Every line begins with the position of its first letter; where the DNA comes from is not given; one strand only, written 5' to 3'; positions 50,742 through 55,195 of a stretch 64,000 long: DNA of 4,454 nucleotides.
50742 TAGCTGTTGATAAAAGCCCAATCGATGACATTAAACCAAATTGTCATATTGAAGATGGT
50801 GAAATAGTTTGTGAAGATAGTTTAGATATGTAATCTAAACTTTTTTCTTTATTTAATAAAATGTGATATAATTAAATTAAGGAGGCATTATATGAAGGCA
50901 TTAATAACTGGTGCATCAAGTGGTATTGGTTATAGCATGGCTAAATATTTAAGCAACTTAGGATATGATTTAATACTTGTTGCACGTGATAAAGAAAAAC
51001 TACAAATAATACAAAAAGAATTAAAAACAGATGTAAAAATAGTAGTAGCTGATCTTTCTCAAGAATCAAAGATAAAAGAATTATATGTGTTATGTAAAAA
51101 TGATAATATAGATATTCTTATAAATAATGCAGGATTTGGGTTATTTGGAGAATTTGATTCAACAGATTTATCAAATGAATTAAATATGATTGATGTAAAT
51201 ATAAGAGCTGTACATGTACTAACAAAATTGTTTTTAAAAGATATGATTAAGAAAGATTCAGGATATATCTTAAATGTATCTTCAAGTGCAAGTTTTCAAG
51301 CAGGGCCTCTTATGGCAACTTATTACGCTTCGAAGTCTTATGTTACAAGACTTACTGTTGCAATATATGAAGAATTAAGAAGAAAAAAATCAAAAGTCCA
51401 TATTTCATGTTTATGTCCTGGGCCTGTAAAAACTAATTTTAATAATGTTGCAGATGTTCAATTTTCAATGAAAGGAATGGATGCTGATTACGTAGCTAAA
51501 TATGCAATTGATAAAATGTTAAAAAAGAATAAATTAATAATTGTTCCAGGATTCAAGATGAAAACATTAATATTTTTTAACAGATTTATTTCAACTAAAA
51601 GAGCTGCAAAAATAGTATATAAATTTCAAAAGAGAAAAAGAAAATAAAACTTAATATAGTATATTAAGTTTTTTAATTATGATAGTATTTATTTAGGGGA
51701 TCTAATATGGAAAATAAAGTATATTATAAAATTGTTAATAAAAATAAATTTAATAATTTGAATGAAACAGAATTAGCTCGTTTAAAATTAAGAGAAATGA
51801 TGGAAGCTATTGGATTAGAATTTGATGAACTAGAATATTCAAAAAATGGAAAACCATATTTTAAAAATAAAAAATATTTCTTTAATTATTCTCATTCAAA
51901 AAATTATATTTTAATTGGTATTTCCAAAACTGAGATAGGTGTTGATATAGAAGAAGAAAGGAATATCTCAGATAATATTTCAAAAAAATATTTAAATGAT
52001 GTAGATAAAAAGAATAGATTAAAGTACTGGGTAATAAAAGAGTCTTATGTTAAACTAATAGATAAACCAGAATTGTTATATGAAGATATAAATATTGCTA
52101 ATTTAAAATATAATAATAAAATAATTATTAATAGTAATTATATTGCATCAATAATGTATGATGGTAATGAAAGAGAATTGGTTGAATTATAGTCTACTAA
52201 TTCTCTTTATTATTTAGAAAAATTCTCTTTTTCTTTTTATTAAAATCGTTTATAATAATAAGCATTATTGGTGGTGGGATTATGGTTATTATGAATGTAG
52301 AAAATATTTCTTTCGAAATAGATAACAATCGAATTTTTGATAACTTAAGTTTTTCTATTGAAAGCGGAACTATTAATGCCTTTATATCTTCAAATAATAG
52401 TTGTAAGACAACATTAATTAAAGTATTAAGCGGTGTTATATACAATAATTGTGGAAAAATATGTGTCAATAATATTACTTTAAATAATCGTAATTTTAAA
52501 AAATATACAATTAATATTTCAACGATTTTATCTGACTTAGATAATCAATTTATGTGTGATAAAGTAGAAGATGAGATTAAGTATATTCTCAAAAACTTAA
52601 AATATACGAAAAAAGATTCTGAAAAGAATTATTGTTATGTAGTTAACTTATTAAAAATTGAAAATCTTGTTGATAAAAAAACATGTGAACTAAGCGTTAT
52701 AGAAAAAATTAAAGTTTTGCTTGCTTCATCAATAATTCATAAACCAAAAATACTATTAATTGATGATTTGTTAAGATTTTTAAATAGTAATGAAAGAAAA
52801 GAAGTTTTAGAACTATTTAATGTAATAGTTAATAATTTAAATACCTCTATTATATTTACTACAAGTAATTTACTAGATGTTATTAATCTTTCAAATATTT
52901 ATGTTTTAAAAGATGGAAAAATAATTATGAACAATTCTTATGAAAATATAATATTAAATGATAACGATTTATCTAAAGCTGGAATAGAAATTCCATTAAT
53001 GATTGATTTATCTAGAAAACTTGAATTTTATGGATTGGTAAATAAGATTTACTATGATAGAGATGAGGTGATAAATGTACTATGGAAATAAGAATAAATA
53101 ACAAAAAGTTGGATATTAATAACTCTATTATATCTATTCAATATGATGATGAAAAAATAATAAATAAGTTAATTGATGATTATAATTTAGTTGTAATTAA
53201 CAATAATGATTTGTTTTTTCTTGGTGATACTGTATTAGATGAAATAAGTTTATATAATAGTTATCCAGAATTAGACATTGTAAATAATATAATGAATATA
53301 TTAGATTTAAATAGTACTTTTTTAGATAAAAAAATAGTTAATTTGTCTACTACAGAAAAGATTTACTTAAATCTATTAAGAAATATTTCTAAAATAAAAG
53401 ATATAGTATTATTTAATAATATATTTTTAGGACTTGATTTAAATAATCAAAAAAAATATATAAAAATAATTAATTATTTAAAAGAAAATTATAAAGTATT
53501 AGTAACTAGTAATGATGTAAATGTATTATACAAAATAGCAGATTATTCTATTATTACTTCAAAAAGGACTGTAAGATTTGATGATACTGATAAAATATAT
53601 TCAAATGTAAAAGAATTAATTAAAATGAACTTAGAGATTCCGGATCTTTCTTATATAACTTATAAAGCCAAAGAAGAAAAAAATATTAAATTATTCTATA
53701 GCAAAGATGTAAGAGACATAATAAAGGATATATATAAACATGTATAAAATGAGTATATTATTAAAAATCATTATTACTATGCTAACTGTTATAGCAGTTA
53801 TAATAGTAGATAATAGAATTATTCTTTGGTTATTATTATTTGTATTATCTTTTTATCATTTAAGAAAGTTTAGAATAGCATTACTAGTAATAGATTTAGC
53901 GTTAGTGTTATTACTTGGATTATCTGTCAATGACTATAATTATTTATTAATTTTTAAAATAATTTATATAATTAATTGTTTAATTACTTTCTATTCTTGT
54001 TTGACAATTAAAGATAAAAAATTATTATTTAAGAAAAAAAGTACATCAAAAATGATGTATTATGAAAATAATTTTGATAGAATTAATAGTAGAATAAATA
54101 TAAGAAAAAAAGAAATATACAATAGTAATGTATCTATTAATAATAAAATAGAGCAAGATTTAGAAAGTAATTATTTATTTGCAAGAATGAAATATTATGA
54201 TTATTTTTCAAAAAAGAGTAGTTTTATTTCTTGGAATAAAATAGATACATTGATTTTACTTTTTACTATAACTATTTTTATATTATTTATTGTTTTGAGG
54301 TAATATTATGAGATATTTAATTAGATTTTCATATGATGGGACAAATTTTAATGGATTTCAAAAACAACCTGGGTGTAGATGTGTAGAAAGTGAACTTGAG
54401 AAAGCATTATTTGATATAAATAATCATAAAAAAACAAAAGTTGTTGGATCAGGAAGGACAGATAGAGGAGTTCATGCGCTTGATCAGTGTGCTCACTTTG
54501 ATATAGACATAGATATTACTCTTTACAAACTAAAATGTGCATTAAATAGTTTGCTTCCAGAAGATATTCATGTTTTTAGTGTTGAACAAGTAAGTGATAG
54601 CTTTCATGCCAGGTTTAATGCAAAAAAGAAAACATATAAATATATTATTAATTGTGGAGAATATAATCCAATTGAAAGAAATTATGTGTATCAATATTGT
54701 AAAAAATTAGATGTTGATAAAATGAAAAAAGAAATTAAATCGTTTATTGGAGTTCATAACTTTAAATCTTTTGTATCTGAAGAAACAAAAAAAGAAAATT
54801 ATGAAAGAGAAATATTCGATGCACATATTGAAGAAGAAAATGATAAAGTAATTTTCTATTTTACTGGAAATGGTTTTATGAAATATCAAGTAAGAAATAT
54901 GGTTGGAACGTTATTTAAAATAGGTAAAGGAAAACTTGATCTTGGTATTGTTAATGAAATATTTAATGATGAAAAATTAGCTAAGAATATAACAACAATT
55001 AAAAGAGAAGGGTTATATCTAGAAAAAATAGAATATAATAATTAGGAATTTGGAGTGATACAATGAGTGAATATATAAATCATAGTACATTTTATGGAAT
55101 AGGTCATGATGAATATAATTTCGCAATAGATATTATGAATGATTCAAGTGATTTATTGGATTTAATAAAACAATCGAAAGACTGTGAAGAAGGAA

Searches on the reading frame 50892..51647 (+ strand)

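Call 63: search_protein_families(library=pfam, proteins=[window:50892-51647:+], max_evalue=0.0001)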
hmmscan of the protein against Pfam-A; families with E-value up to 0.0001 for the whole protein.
window:50892-51647:+ (251 aa): 4 families
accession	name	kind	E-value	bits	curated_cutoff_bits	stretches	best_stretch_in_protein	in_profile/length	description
PF00106.31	adh_short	-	3.7e-42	144.5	26.6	1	3-185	3-188/195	short chain dehydrogenase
PF13561.12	adh_short_C2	-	5.4e-25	88.8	27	1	7-186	1-183/236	Enoyl-(Acyl carrier protein) reductase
PF08659.16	KR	-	7.8e-09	36.1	22.6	1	4-153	4-158/180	KR domain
PF01370.27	Epimerase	-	6e-06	26.3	20.9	1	3-137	1-121/240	NAD dependent epimerase/dehydratase family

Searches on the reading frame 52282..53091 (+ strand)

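Call 63: search_protein_families(library=pfam, proteins=[window:52282-53091:+], max_evalue=0.0001)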
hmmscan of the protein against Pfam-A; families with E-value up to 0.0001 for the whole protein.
window:52282-53091:+ (269 aa): 1 family
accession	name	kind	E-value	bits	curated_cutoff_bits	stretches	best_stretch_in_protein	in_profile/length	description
PF00005.33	ABC_tran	-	6.6e-14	53.1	25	1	20-162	2-134/137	ABC transporter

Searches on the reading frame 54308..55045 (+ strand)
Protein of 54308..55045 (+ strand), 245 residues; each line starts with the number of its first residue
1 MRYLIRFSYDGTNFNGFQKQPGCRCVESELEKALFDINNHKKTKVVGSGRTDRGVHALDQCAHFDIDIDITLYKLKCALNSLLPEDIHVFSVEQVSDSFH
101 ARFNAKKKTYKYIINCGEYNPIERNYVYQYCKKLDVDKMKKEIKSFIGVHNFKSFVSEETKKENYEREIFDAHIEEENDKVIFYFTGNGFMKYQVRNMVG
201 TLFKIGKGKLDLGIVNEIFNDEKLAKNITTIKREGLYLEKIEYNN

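Call 63: search_protein_families(library=pfam, proteins=[window:54308-55045:+], max_evalue=0.0001)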
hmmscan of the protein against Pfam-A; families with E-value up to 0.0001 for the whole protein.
window:54308-55045:+ (245 aa): 1 family
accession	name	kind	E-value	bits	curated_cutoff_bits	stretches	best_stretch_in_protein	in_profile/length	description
PF01416.25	PseudoU_synth_1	-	3.8e-37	127.5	23.3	2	143-244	2-108/108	tRNA pseudouridine synthase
